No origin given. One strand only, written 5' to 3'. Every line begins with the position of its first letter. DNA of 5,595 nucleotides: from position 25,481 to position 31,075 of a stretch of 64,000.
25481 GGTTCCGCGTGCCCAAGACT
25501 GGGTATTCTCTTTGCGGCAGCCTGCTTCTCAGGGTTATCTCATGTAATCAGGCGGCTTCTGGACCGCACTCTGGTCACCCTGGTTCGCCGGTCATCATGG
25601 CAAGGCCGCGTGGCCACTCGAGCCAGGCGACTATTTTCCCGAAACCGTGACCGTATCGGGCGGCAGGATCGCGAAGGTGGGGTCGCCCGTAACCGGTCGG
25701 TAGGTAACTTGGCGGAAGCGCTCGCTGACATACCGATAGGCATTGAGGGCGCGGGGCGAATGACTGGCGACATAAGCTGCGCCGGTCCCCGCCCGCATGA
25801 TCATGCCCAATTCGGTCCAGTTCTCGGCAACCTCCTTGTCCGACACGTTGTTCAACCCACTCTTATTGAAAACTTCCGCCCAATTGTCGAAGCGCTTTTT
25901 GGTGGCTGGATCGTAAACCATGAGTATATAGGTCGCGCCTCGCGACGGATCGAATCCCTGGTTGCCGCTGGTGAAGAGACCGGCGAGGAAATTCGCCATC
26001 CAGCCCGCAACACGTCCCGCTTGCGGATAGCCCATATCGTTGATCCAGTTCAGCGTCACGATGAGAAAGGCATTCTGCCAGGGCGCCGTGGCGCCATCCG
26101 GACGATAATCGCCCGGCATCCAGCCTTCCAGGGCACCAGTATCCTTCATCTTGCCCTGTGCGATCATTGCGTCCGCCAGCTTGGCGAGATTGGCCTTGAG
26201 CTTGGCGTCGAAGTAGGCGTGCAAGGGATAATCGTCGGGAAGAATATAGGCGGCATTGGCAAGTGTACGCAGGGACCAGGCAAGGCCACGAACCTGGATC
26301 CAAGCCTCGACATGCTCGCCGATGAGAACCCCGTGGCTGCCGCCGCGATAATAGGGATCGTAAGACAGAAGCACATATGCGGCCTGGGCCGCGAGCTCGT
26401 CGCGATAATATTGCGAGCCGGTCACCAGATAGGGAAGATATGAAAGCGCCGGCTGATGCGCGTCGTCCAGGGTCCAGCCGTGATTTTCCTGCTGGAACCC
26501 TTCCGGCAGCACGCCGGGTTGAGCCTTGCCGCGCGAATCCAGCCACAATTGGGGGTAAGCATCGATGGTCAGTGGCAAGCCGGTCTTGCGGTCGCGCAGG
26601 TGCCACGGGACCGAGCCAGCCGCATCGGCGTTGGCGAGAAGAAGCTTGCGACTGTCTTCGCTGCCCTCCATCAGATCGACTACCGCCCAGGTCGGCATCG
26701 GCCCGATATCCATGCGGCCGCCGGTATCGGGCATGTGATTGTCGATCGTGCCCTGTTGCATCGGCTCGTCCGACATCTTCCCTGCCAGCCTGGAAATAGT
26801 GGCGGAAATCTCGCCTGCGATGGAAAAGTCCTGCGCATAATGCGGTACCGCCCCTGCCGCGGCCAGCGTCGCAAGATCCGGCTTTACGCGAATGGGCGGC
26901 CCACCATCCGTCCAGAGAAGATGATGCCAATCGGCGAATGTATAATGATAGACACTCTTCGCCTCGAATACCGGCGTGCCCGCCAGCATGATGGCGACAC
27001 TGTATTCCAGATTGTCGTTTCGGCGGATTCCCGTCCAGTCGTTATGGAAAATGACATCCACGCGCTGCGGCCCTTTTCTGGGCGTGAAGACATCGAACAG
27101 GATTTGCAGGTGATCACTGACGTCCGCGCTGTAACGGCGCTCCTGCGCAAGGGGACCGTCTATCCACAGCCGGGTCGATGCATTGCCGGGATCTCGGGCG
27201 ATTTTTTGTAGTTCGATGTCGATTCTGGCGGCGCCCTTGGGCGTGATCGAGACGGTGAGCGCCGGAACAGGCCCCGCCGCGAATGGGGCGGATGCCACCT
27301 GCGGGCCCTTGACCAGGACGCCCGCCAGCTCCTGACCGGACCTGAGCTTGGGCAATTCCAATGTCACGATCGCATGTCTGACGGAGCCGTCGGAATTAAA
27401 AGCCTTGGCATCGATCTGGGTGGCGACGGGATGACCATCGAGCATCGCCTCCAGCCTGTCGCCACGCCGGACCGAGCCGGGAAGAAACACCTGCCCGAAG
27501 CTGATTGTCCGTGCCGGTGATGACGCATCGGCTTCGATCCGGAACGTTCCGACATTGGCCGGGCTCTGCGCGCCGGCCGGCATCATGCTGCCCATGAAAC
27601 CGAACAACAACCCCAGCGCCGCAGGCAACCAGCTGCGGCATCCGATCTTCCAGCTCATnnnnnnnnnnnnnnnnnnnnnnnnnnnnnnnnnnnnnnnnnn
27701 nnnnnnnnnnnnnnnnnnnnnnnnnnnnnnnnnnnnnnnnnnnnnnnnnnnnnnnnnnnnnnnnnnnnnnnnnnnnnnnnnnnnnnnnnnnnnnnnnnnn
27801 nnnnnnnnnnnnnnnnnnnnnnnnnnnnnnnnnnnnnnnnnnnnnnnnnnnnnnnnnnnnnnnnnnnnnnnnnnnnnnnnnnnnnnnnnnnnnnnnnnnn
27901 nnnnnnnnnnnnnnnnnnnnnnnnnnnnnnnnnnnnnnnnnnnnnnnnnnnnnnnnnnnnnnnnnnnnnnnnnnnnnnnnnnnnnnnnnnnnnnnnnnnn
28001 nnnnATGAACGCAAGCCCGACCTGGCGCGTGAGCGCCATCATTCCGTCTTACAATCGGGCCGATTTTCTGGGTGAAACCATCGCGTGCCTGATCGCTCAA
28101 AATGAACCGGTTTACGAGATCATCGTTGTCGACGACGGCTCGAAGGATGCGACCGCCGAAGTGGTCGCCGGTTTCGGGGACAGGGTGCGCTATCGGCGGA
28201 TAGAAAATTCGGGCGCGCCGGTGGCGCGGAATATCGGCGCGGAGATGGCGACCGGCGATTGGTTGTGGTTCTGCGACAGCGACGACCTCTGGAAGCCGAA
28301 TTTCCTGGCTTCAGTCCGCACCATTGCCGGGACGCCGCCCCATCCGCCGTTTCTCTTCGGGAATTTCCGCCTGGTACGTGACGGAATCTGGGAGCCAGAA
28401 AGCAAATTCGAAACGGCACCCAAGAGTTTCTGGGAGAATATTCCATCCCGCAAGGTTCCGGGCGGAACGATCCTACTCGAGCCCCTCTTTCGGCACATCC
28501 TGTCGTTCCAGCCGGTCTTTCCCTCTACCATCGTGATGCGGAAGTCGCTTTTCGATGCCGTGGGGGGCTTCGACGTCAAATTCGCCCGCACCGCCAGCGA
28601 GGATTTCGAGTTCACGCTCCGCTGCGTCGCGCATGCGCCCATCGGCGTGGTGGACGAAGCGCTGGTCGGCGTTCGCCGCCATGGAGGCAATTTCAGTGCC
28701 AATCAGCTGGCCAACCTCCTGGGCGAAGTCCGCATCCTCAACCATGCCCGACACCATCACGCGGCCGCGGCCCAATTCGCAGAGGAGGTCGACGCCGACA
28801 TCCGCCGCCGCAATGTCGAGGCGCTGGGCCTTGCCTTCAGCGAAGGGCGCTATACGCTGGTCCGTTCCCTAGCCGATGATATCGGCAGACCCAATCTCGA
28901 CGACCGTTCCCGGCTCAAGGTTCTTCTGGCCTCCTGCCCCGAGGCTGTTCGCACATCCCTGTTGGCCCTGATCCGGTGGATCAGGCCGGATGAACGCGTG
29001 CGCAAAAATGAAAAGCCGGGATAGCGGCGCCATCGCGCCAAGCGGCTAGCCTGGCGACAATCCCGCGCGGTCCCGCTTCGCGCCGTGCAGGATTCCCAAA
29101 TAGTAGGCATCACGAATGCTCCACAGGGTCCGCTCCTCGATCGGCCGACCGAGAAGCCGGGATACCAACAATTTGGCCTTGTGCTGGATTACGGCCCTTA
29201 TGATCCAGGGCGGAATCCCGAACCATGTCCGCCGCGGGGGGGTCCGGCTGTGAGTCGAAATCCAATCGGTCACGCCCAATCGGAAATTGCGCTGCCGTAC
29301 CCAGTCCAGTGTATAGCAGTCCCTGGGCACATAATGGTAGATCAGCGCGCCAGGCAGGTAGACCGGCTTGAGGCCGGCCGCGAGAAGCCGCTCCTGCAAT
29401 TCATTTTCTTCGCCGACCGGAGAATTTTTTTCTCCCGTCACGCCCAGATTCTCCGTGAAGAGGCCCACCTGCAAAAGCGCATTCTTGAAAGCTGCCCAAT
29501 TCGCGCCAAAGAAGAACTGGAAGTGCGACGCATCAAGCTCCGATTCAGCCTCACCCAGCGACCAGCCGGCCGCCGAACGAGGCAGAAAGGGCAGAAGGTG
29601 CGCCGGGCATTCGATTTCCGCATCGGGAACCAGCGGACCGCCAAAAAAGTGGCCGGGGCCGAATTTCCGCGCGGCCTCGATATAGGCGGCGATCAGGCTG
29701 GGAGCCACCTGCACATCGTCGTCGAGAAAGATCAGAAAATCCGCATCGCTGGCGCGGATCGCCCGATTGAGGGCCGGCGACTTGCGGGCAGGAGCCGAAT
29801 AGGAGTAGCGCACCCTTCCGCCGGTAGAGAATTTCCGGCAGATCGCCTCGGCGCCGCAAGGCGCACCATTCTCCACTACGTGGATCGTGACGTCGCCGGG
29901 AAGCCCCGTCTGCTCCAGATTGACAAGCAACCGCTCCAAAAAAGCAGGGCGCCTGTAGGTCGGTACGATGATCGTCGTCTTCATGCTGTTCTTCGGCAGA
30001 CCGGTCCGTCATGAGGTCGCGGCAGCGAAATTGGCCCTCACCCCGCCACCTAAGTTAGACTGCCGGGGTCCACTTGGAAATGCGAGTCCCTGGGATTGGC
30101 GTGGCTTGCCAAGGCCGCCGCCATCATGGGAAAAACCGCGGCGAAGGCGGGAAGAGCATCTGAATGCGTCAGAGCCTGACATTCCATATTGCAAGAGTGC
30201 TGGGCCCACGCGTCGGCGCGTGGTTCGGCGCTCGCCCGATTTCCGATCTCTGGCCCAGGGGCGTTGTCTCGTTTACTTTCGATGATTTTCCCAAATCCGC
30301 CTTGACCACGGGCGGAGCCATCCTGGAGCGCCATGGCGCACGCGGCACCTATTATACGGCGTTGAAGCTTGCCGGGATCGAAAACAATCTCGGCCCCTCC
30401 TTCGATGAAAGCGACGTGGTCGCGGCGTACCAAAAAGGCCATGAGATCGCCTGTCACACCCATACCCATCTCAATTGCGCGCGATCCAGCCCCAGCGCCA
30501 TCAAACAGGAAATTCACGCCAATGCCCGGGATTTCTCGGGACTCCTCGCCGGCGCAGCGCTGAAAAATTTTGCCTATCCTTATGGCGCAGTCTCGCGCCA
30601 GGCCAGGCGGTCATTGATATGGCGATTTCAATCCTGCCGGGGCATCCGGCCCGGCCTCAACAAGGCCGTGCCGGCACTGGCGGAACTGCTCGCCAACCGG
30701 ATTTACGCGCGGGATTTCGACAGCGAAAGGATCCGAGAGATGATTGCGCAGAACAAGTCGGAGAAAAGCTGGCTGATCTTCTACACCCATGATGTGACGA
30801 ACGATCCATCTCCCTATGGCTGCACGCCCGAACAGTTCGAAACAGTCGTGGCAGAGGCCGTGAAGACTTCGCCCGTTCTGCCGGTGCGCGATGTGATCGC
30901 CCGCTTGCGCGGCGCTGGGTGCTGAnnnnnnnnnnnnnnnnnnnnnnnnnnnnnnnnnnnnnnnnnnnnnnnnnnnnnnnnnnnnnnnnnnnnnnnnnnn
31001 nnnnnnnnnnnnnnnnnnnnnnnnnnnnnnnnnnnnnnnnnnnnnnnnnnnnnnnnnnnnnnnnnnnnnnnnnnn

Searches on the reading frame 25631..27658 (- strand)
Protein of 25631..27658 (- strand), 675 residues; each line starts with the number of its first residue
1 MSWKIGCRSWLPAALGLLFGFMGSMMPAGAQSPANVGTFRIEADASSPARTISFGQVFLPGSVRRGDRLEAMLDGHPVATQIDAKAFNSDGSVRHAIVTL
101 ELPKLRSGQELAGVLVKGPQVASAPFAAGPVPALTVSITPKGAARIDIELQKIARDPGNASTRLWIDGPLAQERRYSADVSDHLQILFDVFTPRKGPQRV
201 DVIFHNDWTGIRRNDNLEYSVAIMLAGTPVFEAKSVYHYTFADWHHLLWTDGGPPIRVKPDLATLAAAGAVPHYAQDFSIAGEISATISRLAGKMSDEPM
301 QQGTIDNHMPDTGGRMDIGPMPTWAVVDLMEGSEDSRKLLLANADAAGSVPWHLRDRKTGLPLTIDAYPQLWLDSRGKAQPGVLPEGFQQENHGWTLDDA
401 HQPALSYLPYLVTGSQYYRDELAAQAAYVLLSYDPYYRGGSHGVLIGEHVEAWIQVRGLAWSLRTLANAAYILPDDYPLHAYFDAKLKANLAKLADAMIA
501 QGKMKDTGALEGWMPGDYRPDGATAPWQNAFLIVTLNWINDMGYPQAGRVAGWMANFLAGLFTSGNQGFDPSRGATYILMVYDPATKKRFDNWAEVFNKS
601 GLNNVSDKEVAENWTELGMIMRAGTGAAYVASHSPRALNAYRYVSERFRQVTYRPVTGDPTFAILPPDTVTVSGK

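Call 4: search_protein_families(library=pfam, proteins=[window:25631-27658:-], max_evalue=0.01)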
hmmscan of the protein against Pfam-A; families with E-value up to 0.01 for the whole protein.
window:25631-27658:- (675 aa): 0 families

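Call 47: search_protein_families(library=pfam, proteins=[window:25631-27658:-], max_evalue=1)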
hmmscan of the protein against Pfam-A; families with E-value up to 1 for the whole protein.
window:25631-27658:- (675 aa): 1 family
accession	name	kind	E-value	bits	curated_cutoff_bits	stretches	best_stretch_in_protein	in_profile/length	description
PF16841.11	CBM60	-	0.099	13.6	28.2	1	153-217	7-69/91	Ca-dependent carbohydrate-binding module xylan-binding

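Call 48: search_protein_families(library=ncbifam, proteins=[window:25631-27658:-], max_evalue=0.001)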
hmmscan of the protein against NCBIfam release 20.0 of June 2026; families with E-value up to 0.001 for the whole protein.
window:25631-27658:- (675 aa): 0 families

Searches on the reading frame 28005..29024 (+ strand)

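Call 4: search_protein_families(library=pfam, proteins=[window:28005-29024:+], max_evalue=0.01)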
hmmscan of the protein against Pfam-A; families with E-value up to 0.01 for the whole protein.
window:28005-29024:+ (339 aa): 5 families
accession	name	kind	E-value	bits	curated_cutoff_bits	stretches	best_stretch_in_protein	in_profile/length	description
PF00535.33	Glycos_transf_2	-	6.4e-31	108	23.3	1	10-103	1-98/168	Glycosyl transferase family 2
PF10111.15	Glyco_tranf_2_2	-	8.8e-18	65.2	27.3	2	11-106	2-104/276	Glycosyltransferase like family 2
PF13641.12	Glyco_tranf_2_3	-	1.4e-17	64.9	27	1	9-210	3-197/230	Glycosyltransferase like family 2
PF13704.12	Glyco_tranf_2_4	-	6.5e-05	23.8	27.5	1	17-95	2-83/98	Glycosyl transferase family 2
PF13506.12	Glyco_transf_21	-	0.004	17.1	21.7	0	171-206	102-136/174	Glycosyl transferase family 21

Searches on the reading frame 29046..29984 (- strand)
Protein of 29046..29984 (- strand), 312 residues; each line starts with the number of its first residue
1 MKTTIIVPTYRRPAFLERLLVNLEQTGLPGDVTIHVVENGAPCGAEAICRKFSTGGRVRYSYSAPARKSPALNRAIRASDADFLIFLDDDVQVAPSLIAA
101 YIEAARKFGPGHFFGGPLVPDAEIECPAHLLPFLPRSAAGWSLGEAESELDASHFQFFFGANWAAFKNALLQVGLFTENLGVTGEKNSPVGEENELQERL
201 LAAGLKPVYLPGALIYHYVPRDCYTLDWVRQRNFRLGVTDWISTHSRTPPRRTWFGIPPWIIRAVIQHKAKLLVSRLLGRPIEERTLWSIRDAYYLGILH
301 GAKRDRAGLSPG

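Call 8: search_protein_families(library=pfam, proteins=[window:29046-29984:-], max_evalue=0.001)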
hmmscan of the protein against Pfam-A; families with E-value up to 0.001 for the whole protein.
window:29046-29984:- (312 aa): 2 families
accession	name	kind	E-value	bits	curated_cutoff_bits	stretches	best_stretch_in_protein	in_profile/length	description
PF00535.33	Glycos_transf_2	-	8.1e-16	58.8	23.3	1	4-118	1-116/168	Glycosyl transferase family 2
PF13641.12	Glyco_tranf_2_3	-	7.6e-12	46.2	27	1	3-235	3-226/230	Glycosyltransferase like family 2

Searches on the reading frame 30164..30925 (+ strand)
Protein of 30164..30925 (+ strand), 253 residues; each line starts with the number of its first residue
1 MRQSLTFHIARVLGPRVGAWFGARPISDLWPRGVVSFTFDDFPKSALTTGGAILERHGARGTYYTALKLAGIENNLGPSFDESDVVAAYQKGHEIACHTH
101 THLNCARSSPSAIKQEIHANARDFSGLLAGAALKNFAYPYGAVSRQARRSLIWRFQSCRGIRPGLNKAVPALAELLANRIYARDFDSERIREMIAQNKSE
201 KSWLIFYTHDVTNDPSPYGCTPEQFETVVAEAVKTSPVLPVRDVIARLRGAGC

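Call 8: search_protein_families(library=pfam, proteins=[window:30164-30925:+], max_evalue=0.001)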
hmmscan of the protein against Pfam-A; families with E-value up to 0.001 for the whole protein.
window:30164-30925:+ (253 aa): 1 family
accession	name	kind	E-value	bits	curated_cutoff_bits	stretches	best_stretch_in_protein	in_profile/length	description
PF01522.26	Polysacc_deac_1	-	9e-17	61.6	23.1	1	32-149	6-114/124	Polysaccharide deacetylase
